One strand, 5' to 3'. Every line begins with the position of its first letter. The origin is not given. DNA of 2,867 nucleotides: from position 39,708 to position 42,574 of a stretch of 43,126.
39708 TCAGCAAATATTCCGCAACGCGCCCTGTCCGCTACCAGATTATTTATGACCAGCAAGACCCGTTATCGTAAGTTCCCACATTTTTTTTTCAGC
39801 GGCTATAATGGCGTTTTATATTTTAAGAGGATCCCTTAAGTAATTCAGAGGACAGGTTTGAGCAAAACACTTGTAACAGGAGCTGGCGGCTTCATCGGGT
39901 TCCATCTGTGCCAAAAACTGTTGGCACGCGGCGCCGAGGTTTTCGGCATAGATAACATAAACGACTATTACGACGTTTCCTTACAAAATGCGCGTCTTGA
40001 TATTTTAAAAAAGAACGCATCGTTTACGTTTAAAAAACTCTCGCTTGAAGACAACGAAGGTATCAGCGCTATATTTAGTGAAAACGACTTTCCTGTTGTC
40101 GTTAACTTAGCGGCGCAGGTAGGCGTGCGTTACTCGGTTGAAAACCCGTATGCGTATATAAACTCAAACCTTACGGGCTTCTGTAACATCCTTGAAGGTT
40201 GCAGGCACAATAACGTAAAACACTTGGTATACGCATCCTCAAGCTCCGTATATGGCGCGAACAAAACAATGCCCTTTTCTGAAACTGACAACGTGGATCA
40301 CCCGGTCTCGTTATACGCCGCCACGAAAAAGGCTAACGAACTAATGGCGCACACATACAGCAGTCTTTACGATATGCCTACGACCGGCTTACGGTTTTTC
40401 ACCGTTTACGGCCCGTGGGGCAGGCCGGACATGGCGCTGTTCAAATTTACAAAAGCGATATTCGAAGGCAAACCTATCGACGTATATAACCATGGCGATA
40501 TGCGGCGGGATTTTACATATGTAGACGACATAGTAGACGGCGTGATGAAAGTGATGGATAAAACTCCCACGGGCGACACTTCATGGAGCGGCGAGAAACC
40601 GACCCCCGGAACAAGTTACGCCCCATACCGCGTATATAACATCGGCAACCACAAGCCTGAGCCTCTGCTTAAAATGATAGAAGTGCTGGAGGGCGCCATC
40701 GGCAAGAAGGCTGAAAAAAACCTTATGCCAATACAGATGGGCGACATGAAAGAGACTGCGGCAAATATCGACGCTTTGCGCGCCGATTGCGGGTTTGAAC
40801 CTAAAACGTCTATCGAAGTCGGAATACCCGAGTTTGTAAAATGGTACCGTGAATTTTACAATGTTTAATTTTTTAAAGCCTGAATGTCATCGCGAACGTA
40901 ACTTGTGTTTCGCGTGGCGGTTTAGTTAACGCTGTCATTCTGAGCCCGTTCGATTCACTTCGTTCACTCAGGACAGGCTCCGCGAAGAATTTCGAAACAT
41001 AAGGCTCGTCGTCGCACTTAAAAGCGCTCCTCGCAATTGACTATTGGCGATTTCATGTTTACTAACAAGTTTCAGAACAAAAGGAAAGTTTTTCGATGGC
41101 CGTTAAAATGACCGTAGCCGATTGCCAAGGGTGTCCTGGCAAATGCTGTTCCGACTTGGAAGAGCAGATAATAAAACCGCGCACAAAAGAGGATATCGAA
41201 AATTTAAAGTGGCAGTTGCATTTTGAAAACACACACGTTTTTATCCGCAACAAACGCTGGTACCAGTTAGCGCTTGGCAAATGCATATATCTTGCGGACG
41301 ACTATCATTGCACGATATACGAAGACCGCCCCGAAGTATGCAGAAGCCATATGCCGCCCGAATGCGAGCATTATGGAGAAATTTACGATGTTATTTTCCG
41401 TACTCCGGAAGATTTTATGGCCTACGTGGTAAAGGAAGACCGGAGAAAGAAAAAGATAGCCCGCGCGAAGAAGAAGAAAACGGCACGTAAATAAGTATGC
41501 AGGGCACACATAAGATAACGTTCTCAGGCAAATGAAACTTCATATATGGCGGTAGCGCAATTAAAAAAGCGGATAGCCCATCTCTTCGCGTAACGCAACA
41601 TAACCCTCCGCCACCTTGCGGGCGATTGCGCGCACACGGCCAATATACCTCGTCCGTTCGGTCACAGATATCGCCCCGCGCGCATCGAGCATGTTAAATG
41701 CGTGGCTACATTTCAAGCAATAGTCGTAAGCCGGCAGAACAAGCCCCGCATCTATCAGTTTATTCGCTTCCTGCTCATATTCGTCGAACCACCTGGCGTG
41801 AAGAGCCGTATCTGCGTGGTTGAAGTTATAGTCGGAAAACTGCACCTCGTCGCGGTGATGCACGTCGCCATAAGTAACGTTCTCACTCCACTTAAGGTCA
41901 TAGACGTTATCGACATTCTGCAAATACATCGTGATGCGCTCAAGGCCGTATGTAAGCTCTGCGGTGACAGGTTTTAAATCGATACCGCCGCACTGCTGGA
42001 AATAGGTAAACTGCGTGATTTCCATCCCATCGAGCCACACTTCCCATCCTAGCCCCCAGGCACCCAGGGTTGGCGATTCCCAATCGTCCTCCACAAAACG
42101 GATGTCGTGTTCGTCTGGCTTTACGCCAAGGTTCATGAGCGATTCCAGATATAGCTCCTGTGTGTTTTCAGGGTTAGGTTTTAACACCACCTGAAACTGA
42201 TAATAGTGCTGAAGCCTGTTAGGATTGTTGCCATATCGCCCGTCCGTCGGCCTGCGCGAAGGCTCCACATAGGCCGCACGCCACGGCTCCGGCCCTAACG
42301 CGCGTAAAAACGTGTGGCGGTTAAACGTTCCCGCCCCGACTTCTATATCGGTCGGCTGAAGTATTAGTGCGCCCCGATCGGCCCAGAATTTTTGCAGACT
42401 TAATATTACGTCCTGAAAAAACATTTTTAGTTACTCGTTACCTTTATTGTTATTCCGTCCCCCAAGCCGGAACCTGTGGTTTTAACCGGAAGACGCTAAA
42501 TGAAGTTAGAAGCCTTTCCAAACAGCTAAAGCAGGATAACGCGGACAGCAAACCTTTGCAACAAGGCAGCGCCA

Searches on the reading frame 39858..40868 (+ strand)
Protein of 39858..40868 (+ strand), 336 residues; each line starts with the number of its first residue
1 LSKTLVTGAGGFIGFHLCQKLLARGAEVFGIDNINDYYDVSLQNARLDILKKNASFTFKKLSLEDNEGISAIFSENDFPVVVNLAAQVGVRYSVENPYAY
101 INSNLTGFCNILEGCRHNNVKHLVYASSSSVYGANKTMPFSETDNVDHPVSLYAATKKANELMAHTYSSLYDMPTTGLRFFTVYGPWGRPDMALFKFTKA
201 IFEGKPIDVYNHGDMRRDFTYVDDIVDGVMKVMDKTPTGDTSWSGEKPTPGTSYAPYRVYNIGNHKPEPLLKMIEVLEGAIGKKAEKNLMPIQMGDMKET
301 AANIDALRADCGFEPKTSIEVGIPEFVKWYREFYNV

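Call 12: search_protein_families(library=pfam, proteins=[window:39858-40868:+], max_evalue=0.001)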
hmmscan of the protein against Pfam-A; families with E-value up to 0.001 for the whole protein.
window:39858-40868:+ (336 aa): 7 families
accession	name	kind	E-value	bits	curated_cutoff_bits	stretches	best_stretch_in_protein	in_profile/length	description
PF01370.27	Epimerase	-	5e-54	183.7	20.9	1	5-240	2-232/240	NAD dependent epimerase/dehydratase family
PF16363.11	GDP_Man_Dehyd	-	5.1e-50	171.2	27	1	5-324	1-330/332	GDP-mannose 4,6 dehydratase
PF01073.25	3Beta_HSD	-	8.7e-19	68.1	22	1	5-227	1-223/280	3-beta hydroxysteroid dehydrogenase/isomerase family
PF04321.23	RmlD_sub_bind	-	3e-18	66.4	27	1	3-237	2-201/287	RmlD substrate binding domain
PF02719.21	Polysacc_synt_2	-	2e-15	57.2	20.2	1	5-240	2-224/293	Polysaccharide biosynthesis protein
PF07993.18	NAD_binding_4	-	3.5e-07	30.1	20.1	0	78-184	89-208/258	Male sterility protein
PF13460.12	NAD_binding_10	-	5.8e-06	26.7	27.2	1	8-163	1-131/184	NAD(P)H-binding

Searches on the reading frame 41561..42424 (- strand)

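Call 12: search_protein_families(library=pfam, proteins=[window:41561-42424:-], max_evalue=0.001)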
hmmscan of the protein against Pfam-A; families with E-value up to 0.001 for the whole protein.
window:41561-42424:- (287 aa): 1 family
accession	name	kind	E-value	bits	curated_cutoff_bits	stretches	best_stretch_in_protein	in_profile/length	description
PF02091.20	tRNA-synt_2e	-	3e-150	499.5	27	1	3-279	1-277/278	Glycyl-tRNA synthetase alpha subunit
